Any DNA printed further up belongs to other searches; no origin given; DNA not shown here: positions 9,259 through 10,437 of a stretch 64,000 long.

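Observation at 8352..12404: Translationally coupled metK - radical SAM - DNA methyltransferase - radical SAM operon: candidate SAM-fuelled nucleic-acid modification module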

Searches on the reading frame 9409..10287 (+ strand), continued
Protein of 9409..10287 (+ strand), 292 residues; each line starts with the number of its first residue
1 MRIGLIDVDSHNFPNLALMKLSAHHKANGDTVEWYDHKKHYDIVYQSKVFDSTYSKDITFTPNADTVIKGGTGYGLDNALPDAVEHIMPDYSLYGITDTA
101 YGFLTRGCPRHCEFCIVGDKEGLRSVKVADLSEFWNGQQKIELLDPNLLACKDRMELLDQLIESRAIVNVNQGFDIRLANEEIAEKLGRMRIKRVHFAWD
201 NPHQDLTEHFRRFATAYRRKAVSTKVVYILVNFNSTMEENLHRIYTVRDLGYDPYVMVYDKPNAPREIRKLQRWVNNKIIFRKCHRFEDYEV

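Call 64: find_related_loci(query=A1, collection=genome_contigs, flank=8000)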
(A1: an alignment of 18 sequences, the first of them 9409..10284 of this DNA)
Query A1 (292 aa) in genome_contigs; peptide patterns used: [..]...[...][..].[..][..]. (x = any residue, [..] = any of these).
579 stretches matched a pattern; 577 encode a relative of the query (tblastn E <= 1e-3); the best 80 are kept; 80 distinct loci.
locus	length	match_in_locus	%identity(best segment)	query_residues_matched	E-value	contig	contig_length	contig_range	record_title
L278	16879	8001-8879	74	1-291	1e-148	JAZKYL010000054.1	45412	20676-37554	MAG: Eubacteriales bacterium isolate T1900045102_TC20190096.MAGScoT_cleanbin_000011 SGB_4764_k141_2967651, whole genome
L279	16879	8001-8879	68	1-291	4e-136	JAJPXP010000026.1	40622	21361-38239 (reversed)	MAG: Clostridia bacterium isolate AH.12_9 NODE_140_length_40622_cov_8.038874, whole genome shotgun sequence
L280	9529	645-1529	65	1-292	1e-132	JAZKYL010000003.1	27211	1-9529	MAG: Eubacteriales bacterium isolate T1900045102_TC20190096.MAGScoT_cleanbin_000011 SGB_4764_k141_535021, whole genome s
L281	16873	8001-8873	66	1-291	4e-132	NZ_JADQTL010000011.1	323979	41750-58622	Anaerovorax sp. IOR16 IOR16contig00011, whole genome shotgun sequence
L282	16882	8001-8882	65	1-291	5e-129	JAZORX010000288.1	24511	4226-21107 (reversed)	MAG: Acutalibacteraceae bacterium isolate T1900045550_YK20190244.MAGScoT_cleanbin_000017 SGB_7871_k141_2559194, whole ge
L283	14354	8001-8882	64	1-291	2e-127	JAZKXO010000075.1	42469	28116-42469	MAG: Eubacteriales bacterium isolate T1900045118_TC20190112.MAGScoT_cleanbin_000001 SGB_4819_k141_4210420, whole genome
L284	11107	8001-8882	63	1-291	2e-127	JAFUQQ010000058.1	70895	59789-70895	MAG: Clostridia bacterium isolate RGIG4737 Roe_deer_Rectum.Co__c1678779, whole genome shotgun sequence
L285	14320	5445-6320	65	1-291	8e-126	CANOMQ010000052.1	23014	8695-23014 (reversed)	MAG TPA_asm: uncultured Lachnospiraceae bacterium isolate SRR19759444_bin.27_metawrap_v1.3_MAG genome assembly, contig:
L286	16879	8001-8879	66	1-290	3e-125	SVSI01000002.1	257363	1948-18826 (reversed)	MAG: Oscillospiraceae bacterium isolate SIG665 NODE_498_length_257363_cov_3.839404, whole genome shotgun sequence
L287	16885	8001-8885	63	1-291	2e-120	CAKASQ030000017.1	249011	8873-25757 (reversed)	Oscillospiraceae bacterium isolate POC01 genome assembly, contig: NODE_1_length_249011_cov_660.367973, whole genome shot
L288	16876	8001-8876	60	1-291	3e-120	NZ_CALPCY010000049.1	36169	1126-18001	Otoolea muris strain DSM 111138 NODE_49_length_36169_cov_108.619999, whole genome shotgun sequence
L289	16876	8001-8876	60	1-291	3e-120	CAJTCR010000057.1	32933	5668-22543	Eubacteriaceae bacterium isolate B36_36_MI_H genome assembly, contig: MGBC000105.57, whole genome shotgun sequence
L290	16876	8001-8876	61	1-291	8e-120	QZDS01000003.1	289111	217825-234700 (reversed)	Bacterium 1xD8-48 strain 1xD8-48 Scaffold3_1, whole genome shotgun sequence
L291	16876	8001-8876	60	1-291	1e-119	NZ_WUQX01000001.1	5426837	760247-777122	Sporofaciens musculi strain WCA-9-b2 tig00000001_pilon, whole genome shotgun sequence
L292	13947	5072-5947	61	1-291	1e-119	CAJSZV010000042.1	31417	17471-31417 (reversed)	Clostridiaceae bacterium isolate A68_60.CX.DSS genome assembly, contig: MGBC000080.42, whole genome shotgun sequence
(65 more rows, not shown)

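Call 78: search_dna_similar(query=window:9409-10287:+, collection=phages, mode=protein, max_evalue=0.001, max_rows=30, rows=spread)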
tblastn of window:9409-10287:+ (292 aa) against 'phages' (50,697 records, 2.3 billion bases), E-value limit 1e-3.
Records with a match: 18; places in all: 18; records where one place covers at least 80% of the query: 16.
Best place of each record, by identity: <60% 18.
By first word of the organism name: Caudoviricetes 5; Bacteroides 4; Bacteriophage 3; Clostridium 2; Dulem 1; Phocaeicola 1; Oscillospiraceae 1; Marinitoga 1.
By host as written in the record: - 4; Methanomassiliicoccales 4; Clostridium tetani ATCC 453 2; Propithecus coquereli 1; Bacteroides koreensis HM3 1; Phocaeicola vulgatus BM8 1; Bacteroides sp. 1; Bacteroides intestinalis BG4 1; and 3 more.
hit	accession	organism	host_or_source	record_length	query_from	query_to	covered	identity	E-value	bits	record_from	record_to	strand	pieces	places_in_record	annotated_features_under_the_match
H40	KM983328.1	Clostridium phage phiCT453B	Clostridium tetani ATCC 453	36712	1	291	100%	56.7%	2e-109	353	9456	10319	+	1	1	putative radical SAM domain protein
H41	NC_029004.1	Clostridium phage phiCT453B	Clostridium tetani ATCC 453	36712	1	291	100%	56.7%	2e-109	353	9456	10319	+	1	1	radical SAM domain protein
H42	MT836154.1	Bacteriophage sp.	human fecal samples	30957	1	290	99%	54.6%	4e-105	341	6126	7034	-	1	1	record has no annotation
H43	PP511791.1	Dulem virus 39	Propithecus coquereli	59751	2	291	99%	52.4%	4e-93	306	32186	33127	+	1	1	hypothetical protein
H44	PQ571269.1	Bacteroides phage BKO1-TP3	Bacteroides koreensis HM3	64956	1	291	100%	40.8%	4e-56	200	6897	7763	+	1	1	radical SAM domain protein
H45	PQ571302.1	Phocaeicola phage PV4-TP1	Phocaeicola vulgatus BM8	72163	1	290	99%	38.7%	8e-51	185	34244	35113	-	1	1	radical SAM domain protein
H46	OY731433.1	Bacteroides phage LoVEphage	-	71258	1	291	100%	38.2%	2e-51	187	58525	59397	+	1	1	radical SAM domain protein | hypothetical protein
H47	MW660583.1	Bacteroides phage LoVEphage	Bacteroides sp.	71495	1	291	100%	38.2%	6e-50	182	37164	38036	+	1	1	radical SAM superfamily protein | protein of unknown function DUF551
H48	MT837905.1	Bacteriophage sp.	human fecal samples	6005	1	290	99%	38.1%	3e-50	183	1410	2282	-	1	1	record has no annotation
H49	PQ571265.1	Bacteroides phage BI-TP1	Bacteroides intestinalis BG4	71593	1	291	100%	37.5%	1e-48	178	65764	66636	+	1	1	radical SAM domain protein | DUF551 domain-containing protein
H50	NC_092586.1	Caudoviricetes sp. vir215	Methanomassiliicoccales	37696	5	292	99%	33.6%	2e-29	123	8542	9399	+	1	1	radical SAM domain protein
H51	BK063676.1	Caudoviricetes sp. vir215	Methanomassiliicoccales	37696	5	292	99%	33.6%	2e-29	123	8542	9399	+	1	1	radical SAM domain protein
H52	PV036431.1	Oscillospiraceae phage NatCom_21982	Oscillospiraceae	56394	1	283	97%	33.2%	2e-26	114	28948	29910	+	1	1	radical SAM domain protein | DNA methyltransferase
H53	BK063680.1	Caudoviricetes sp. vir335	Methanomassiliicoccales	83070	1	283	97%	29.6%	7e-23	103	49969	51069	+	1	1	radical SAM domain protein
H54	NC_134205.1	Caudoviricetes sp. vir335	Methanomassiliicoccales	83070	1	283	97%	29.6%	7e-23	103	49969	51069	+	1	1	radical SAM domain protein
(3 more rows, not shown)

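Call 79: get_annotated_region(hit=H41, flank=5000)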
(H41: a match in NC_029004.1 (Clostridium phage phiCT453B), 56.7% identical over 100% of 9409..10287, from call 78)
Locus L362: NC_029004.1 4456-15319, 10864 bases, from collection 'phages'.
description: Clostridium phage phiCT453B, complete genome.
organism: Clostridium phage phiCT453B (NCBI taxid 1567013)
taxonomy: Viruses; Duplodnaviria; Heunggongvirae; Uroviricota; Caudoviricetes
host: Clostridium tetani ATCC 453; source: -; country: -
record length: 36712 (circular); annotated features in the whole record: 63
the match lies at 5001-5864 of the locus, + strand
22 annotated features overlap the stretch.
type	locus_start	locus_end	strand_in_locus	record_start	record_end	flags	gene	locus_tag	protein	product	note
CDS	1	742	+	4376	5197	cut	-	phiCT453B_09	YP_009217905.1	hypothetical protein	-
CDS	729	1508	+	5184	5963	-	-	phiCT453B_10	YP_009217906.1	exonuclease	-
CDS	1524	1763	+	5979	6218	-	-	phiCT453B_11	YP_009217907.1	hypothetical protein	hypothetical protein, containing PRK05932 domain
CDS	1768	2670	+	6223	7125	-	-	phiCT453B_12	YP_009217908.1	DnaD-like helicase loader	-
CDS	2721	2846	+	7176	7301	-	-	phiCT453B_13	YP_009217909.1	hypothetical protein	-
CDS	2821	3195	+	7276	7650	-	-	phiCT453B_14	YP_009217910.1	hypothetical protein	hypothetical protein, similar to CTC01078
CDS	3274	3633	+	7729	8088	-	-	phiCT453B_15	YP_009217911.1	hypothetical protein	predicted phage protein, similar to CTC02138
CDS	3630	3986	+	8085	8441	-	-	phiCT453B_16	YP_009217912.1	RusA-like Holliday junction resolvase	-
CDS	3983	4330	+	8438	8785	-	-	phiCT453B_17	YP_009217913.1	hypothetical protein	-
CDS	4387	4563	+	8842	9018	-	-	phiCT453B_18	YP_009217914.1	hypothetical protein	-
CDS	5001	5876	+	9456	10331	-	-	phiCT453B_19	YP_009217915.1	radical SAM domain protein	-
CDS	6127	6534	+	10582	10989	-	-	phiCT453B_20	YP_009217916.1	hypothetical protein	-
CDS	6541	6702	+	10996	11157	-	-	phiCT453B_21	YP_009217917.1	hypothetical protein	-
CDS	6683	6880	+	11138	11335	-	-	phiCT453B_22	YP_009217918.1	hypothetical protein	-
CDS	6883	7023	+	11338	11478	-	-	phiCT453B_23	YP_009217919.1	hypothetical protein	-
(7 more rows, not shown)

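Call 80: get_annotated_region(hit=H52, flank=5000)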
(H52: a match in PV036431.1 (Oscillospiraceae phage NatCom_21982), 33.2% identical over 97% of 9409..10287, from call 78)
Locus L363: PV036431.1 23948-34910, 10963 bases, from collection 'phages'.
description: Oscillospiraceae phage NatCom_21982, complete genome.
organism: Oscillospiraceae phage NatCom_21982 (NCBI taxid 3403533)
taxonomy: Viruses; Duplodnaviria; Heunggongvirae; Uroviricota; Caudoviricetes; Ca. Heliusvirales
host: Oscillospiraceae; source: human feces; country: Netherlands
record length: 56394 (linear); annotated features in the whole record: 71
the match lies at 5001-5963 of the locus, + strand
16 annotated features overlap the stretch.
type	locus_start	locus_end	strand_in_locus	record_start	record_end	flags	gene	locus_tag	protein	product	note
CDS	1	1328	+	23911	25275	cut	-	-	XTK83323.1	DNA helicase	-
CDS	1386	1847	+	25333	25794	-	-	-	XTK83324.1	hypothetical protein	-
CDS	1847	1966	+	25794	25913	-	-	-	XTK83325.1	hypothetical protein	-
CDS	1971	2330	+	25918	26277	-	-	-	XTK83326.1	HNH endonuclease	-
CDS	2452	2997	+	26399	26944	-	-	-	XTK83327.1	hypothetical protein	-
CDS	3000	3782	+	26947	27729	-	-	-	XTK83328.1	hypothetical protein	-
CDS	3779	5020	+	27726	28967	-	-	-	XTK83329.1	DNA methyltransferase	-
CDS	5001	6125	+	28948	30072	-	-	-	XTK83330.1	radical SAM domain protein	-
CDS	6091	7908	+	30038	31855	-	-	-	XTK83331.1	hypothetical protein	-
CDS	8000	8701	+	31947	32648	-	-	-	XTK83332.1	hypothetical protein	-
CDS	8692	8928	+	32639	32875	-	-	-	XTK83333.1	hypothetical protein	-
CDS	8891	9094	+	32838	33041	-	-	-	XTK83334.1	hypothetical protein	-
CDS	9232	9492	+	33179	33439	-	-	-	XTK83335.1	hypothetical protein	-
CDS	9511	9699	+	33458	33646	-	-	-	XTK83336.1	hypothetical protein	-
CDS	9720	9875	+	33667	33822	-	-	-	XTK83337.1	hypothetical protein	-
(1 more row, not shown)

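Call 100: find_encoding_contigs(protein=P0005, flank=5000, max_places=2)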
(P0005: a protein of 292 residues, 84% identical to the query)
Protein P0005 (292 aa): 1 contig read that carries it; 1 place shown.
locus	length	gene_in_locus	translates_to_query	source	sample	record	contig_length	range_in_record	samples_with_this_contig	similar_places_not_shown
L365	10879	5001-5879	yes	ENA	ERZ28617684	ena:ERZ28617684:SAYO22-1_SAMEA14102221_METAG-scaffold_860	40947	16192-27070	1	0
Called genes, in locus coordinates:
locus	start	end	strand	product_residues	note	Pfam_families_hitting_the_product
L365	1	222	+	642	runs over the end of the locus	PF01612:DNA_pol_A_exo1, PF00476:DNA_pol_A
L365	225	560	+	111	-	PF24963:DUF7768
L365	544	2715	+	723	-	PF09250:Prim-Pol, PF08708:PriCT_1, PF08706:D5_N, PF19263:DUF5906, PF03288:Pox_D5 (faint)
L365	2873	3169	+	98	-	-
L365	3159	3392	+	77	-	-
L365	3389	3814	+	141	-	PF07374:DUF1492 (weak)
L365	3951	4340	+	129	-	PF01844:HNH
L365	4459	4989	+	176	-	PF05119:Terminase_4 (weak)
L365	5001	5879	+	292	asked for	-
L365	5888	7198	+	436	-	PF02195:ParB_N, PF01555:N6_N4_Mtase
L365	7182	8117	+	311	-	PF01507:PAPS_reduct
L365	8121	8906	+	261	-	PF00438:S-AdoMet_synt_N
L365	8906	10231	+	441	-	PF02195:ParB_N, PF01555:N6_N4_Mtase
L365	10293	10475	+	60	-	-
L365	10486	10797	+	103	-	-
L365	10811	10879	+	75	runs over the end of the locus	PF24726:DUF7678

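Call 101: find_encoding_contigs(protein=P0011, flank=5000, max_places=2)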
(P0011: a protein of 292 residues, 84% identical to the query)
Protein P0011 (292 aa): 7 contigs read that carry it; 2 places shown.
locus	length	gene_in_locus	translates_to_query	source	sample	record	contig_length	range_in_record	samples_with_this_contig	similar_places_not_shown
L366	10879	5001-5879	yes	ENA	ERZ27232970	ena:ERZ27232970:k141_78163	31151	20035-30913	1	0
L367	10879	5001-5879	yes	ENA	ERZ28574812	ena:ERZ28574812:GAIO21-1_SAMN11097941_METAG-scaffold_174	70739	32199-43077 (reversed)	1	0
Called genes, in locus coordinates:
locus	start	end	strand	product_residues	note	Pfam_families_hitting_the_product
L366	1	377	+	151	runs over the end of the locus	PF24963:DUF7768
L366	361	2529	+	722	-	PF09250:Prim-Pol, PF08708:PriCT_1, PF08706:D5_N, PF19263:DUF5906, PF03288:Pox_D5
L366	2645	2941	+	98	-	-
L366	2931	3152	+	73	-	-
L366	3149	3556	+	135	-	PF07374:DUF1492 (weak)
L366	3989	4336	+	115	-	PF01844:HNH, PF14279:HNH_5 (weak)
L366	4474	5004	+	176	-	PF05119:Terminase_4 (weak)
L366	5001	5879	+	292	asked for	-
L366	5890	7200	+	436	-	PF02195:ParB_N, PF01555:N6_N4_Mtase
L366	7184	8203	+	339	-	PF01507:PAPS_reduct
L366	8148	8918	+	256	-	PF00438:S-AdoMet_synt_N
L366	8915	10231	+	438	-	PF02195:ParB_N, PF01555:N6_N4_Mtase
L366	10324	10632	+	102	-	-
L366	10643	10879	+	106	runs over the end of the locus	-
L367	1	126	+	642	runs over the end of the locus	PF01612:DNA_pol_A_exo1, PF00476:DNA_pol_A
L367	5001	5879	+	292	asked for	-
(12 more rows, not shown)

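Call 104: search_protein_families(library=phrogs, proteins=[L365:8121-8906:+], max_evalue=0.001)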
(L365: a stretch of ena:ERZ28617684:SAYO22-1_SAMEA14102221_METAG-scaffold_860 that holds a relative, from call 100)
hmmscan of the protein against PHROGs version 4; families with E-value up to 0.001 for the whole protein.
L365:8121-8906:+ (261 aa): 1 family
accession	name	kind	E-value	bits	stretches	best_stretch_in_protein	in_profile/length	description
phrog_1569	-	unknown function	4.2e-64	218.1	1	1-260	4-336/346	-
